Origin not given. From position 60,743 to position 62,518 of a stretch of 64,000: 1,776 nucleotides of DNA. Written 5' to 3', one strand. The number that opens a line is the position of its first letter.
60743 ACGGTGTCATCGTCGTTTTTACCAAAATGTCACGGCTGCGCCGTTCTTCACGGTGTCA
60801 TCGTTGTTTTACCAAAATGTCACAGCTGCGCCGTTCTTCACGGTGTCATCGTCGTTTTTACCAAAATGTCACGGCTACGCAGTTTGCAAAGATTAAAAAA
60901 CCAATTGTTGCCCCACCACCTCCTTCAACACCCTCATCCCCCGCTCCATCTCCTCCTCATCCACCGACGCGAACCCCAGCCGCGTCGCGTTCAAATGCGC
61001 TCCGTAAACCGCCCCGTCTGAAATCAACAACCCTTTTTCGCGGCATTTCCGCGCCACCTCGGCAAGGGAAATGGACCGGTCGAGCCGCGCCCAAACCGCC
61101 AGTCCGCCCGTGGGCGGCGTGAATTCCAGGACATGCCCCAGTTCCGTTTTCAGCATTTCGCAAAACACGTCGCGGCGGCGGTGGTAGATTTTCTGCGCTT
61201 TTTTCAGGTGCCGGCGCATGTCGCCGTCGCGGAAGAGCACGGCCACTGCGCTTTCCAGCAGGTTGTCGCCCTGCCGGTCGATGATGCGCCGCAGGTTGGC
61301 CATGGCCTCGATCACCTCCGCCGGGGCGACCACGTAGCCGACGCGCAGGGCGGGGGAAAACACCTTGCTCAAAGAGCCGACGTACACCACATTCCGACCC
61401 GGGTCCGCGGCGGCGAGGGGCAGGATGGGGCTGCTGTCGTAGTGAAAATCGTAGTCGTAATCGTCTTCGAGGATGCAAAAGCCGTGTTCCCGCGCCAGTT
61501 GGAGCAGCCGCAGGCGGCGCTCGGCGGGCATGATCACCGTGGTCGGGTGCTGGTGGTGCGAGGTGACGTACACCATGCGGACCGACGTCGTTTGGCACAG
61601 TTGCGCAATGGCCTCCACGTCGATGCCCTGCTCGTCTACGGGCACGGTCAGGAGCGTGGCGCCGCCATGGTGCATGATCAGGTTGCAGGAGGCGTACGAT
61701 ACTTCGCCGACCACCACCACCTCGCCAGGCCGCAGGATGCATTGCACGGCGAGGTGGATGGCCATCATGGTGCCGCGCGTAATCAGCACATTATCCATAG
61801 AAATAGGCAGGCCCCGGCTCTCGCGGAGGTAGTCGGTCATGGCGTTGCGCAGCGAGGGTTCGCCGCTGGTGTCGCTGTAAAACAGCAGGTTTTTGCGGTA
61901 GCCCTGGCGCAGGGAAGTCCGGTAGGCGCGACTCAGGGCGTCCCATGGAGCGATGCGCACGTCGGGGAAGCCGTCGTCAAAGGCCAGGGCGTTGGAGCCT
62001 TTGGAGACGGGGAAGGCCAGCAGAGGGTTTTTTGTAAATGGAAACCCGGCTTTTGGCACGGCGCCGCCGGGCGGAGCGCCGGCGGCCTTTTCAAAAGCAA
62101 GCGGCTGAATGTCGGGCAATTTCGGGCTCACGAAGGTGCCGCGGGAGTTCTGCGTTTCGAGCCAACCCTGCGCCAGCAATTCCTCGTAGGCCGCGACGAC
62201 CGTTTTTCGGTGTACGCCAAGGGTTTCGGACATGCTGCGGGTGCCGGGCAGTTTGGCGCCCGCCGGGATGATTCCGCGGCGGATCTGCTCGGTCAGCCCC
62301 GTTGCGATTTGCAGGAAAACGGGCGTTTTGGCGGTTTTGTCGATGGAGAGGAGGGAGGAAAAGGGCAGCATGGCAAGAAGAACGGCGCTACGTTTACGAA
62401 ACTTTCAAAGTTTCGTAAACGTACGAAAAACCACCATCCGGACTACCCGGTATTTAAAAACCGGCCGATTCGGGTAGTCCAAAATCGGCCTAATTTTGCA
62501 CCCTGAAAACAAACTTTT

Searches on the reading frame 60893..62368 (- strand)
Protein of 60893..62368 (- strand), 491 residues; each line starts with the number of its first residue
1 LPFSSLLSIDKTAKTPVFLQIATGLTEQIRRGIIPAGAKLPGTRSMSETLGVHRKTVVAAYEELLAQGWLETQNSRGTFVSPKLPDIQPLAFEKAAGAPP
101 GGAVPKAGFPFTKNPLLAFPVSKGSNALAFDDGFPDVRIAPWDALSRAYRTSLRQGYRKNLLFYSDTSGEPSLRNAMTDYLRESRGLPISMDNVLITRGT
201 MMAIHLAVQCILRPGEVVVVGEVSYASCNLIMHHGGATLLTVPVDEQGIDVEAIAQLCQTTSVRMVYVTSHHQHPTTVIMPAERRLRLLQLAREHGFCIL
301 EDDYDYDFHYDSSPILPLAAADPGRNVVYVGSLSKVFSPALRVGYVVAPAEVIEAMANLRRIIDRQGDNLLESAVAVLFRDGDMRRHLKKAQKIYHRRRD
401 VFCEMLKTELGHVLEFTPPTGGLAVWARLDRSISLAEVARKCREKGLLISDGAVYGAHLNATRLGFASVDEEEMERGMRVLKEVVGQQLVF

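Call 97: search_protein_families(library=pfam, proteins=[window:60893-62368:-], max_evalue=0.00001)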
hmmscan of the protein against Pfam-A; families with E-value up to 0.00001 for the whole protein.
window:60893-62368:- (491 aa): 3 families
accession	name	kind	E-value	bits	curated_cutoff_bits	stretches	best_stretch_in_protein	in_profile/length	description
PF00155.27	Aminotran_1_2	-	1.5e-39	136.7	19.7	1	155-480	29-360/361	Aminotransferase class I and II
PF00392.27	GntR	-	2.7e-12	46.6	27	1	20-80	4-64/64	Bacterial regulatory proteins, gntR family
PF12897.13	Asp_aminotransf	-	2e-06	27.3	27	1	220-447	129-366/421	Aspartate amino-transferase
